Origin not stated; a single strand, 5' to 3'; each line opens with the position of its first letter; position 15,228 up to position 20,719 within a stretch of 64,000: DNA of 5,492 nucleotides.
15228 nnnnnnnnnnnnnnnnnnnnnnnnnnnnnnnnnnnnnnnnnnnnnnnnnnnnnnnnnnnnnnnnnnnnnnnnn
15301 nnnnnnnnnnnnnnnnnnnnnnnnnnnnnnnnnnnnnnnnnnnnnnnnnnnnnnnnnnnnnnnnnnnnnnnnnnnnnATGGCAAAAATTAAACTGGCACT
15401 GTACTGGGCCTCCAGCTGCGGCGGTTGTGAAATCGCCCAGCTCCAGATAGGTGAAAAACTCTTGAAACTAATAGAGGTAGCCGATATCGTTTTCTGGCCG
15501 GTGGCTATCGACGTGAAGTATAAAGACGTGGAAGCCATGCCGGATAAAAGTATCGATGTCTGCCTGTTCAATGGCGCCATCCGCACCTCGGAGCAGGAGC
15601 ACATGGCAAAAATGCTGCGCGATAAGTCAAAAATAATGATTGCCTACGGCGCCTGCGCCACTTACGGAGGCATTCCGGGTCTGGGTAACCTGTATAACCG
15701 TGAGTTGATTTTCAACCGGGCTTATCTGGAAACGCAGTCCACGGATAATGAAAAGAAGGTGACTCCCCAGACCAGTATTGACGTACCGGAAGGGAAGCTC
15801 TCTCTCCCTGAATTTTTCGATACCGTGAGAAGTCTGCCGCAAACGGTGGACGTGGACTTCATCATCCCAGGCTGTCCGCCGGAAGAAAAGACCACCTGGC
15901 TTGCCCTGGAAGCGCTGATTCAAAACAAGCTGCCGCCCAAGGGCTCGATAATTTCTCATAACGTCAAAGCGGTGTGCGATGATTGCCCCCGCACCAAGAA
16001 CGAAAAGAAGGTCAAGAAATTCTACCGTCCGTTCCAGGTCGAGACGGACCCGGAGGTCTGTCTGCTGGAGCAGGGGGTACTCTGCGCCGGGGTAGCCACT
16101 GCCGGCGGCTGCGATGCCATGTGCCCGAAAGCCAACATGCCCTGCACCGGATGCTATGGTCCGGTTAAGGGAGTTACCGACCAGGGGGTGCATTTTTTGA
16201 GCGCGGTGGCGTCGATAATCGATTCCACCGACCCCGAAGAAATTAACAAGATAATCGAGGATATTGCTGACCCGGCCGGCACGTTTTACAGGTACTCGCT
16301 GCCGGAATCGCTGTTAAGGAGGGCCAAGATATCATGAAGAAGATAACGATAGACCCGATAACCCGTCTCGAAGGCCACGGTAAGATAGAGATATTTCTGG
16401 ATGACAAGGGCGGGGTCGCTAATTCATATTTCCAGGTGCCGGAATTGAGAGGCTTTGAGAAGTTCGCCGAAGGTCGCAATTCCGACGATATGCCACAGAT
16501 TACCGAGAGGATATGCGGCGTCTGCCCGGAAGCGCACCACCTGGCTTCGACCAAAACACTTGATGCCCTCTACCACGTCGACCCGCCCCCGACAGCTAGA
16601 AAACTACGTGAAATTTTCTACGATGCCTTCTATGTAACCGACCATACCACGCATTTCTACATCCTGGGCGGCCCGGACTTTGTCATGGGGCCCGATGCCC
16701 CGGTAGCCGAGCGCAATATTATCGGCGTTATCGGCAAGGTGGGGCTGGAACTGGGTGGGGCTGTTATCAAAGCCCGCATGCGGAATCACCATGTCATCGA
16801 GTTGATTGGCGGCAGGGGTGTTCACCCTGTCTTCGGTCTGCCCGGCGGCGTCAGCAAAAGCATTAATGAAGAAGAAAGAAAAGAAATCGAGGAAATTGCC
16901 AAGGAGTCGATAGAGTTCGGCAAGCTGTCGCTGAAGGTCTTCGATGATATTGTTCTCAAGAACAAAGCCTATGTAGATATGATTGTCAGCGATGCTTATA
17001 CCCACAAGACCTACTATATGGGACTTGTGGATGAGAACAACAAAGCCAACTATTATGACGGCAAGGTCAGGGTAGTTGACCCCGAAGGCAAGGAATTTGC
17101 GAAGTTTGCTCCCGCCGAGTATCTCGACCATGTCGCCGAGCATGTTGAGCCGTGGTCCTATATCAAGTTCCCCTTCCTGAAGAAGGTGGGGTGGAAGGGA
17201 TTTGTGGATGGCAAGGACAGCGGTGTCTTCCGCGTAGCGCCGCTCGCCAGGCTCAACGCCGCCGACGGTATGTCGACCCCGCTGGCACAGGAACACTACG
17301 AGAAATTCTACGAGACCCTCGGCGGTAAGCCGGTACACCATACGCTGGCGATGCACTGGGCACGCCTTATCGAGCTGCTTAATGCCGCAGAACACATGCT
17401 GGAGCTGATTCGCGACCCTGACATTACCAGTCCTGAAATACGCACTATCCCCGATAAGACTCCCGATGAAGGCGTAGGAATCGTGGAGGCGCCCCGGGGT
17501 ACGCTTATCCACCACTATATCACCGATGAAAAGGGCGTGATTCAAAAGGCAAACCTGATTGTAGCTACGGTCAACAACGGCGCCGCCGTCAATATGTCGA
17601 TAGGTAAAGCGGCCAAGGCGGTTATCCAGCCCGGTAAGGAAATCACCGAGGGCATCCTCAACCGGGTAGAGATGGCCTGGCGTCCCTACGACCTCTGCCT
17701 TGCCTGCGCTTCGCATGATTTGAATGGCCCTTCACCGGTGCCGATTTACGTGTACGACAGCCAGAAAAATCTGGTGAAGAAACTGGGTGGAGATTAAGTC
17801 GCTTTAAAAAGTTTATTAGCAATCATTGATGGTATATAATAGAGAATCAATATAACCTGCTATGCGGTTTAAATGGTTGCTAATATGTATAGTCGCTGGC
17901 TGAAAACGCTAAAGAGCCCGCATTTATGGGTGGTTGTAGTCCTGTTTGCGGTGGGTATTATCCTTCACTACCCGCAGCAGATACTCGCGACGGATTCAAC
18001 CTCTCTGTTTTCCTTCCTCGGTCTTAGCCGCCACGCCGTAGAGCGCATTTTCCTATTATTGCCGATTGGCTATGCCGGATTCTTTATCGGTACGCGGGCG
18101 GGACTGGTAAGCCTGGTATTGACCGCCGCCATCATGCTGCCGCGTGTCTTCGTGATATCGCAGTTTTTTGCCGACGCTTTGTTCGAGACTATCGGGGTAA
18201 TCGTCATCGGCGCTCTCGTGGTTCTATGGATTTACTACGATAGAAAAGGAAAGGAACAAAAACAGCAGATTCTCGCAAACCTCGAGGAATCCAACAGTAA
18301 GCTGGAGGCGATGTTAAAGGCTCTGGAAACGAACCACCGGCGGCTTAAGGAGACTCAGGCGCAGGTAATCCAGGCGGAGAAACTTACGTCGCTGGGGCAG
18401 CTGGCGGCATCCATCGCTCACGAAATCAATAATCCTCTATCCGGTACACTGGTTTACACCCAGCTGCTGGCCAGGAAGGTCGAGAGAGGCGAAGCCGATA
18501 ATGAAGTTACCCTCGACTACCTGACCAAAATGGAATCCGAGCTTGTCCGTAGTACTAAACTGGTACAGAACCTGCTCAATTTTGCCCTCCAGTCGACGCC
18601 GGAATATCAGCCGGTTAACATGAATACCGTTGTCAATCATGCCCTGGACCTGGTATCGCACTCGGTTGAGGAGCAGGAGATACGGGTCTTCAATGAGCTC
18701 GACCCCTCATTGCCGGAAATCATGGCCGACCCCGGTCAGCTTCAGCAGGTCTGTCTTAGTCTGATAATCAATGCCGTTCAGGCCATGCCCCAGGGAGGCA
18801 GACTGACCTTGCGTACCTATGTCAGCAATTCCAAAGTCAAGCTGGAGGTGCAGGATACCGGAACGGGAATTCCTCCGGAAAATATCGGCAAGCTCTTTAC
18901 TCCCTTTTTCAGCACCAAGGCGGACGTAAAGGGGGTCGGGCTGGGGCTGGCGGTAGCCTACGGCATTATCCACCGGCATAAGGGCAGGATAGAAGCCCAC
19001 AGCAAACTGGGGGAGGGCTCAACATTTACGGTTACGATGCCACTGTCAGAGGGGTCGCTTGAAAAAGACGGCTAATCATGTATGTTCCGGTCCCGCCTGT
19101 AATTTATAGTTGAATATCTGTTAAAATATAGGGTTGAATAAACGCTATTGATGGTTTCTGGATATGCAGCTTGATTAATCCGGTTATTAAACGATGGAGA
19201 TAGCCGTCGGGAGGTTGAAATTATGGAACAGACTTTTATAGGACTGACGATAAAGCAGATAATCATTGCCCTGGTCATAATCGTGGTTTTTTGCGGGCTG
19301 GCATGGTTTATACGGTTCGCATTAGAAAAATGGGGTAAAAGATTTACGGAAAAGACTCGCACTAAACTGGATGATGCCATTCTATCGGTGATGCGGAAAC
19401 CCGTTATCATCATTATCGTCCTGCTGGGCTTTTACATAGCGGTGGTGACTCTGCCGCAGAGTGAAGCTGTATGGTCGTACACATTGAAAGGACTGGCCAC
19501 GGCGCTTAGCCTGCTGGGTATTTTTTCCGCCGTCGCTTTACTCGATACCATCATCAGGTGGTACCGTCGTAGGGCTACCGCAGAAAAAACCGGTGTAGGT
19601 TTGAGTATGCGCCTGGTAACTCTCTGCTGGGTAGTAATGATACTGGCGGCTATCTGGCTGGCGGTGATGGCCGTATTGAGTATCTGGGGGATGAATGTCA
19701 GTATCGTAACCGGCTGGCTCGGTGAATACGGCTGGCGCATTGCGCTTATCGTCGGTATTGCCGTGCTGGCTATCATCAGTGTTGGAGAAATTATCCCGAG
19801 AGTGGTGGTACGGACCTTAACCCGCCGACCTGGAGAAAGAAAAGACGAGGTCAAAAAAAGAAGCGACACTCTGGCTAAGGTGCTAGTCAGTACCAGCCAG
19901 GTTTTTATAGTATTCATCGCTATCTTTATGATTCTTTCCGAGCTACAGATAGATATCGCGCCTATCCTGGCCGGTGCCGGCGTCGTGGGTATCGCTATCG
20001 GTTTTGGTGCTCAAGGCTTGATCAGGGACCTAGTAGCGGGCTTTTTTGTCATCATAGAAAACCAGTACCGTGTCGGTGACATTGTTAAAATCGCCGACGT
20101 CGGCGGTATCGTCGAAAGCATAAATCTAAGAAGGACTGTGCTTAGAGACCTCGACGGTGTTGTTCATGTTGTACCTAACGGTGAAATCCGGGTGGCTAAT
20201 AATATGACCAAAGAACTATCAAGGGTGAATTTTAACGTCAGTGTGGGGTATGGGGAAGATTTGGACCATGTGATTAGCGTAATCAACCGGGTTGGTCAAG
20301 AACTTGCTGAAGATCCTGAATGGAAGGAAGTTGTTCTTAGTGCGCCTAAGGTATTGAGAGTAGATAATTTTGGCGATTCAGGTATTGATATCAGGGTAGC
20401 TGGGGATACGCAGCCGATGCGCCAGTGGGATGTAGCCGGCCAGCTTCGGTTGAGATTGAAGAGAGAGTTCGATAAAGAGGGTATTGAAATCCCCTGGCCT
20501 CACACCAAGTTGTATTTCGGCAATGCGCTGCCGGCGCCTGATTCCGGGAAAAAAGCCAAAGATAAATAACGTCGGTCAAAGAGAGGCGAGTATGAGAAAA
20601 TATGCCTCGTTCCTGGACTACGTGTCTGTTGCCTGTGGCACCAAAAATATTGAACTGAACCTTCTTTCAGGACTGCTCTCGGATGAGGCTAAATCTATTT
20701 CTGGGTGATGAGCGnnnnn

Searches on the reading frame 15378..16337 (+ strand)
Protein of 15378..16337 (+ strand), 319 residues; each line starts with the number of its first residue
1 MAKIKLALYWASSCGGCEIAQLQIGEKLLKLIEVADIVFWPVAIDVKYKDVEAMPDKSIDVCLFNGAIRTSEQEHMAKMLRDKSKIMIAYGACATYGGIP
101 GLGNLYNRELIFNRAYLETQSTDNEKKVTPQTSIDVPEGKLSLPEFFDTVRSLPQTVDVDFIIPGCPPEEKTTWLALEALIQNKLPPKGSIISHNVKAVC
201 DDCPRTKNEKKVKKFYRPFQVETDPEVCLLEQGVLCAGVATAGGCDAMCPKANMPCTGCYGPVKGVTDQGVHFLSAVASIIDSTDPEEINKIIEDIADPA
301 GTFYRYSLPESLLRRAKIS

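Call 35: search_protein_families(library=pfam, proteins=[window:15378-16337:+], max_evalue=0.00001)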
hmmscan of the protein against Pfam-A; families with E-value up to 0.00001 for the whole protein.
window:15378-16337:+ (319 aa): 1 family
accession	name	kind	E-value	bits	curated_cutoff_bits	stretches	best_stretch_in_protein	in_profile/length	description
PF01058.29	Oxidored_q6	-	1.2e-22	80.4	27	1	14-179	1-127/128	NADH ubiquinone oxidoreductase, 20 Kd subunit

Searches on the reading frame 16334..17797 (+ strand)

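Call 34: search_protein_families(library=pfam, proteins=[window:16334-17797:+], max_evalue=0.00001)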
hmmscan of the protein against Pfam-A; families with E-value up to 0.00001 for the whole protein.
window:16334-17797:+ (487 aa): 1 family
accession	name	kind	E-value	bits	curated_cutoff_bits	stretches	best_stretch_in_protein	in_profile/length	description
PF00374.24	NiFeSe_Hases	-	2.3e-33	116.4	25.8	2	39-117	1-79/508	Nickel-dependent hydrogenase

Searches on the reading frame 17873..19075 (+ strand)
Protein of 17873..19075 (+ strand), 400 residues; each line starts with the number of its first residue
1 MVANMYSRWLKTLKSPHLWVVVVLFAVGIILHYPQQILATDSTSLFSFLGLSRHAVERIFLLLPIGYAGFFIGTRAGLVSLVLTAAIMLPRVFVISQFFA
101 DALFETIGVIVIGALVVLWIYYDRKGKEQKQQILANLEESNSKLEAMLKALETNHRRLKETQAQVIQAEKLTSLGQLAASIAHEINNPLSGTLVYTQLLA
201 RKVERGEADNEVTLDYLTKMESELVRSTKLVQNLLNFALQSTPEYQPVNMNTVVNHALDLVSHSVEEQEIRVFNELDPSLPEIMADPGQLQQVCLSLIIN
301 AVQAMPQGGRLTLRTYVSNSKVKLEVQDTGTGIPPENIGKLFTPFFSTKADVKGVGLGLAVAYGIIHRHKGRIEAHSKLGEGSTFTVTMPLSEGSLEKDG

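Call 33: search_protein_families(library=pfam, proteins=[window:17873-19075:+], max_evalue=0.00001)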
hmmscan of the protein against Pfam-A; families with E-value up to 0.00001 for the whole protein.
window:17873-19075:+ (400 aa): 2 families
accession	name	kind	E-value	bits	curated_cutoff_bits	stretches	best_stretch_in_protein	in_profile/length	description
PF02518.31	HATPase_c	-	3.6e-24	85.8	26.4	1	286-392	2-110/111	Histidine kinase-, DNA gyrase B-, and HSP90-like ATPase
PF00512.31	HisKA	-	4.4e-12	46.3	26.9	1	174-238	2-61/66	His Kinase A (phospho-acceptor) domain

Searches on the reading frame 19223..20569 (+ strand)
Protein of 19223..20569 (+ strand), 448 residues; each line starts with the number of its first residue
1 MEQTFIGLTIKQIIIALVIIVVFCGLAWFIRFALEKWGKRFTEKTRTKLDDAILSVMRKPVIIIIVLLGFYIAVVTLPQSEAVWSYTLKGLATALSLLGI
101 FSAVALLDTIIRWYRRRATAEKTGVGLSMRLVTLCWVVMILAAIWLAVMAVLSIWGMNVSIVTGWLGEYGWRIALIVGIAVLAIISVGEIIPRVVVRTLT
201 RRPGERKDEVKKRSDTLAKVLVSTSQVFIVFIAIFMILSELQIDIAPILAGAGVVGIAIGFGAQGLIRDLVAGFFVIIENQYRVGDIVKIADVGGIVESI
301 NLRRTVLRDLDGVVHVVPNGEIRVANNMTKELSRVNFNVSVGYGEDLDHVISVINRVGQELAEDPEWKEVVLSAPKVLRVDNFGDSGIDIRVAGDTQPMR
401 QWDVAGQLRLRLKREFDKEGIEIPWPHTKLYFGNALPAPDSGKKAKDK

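Call 33: search_protein_families(library=pfam, proteins=[window:19223-20569:+], max_evalue=0.00001)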
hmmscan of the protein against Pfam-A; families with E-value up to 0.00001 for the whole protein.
window:19223-20569:+ (448 aa): 3 families
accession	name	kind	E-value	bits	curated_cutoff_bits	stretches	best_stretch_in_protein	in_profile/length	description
PF00924.24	MS_channel_2nd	-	8.2e-18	64.7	20.2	1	266-323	2-59/68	Mechanosensitive ion channel, beta-domain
PF21082.3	MS_channel_3rd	-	1.4e-11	45.1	21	1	335-423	1-88/88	Mechanosensitive ion channel MscS, C-terminal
PF21088.3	MS_channel_1st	-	1.4e-07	31.8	23.1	1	227-264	5-42/42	Mechanosensitive ion channel, transmembrane helices 2/3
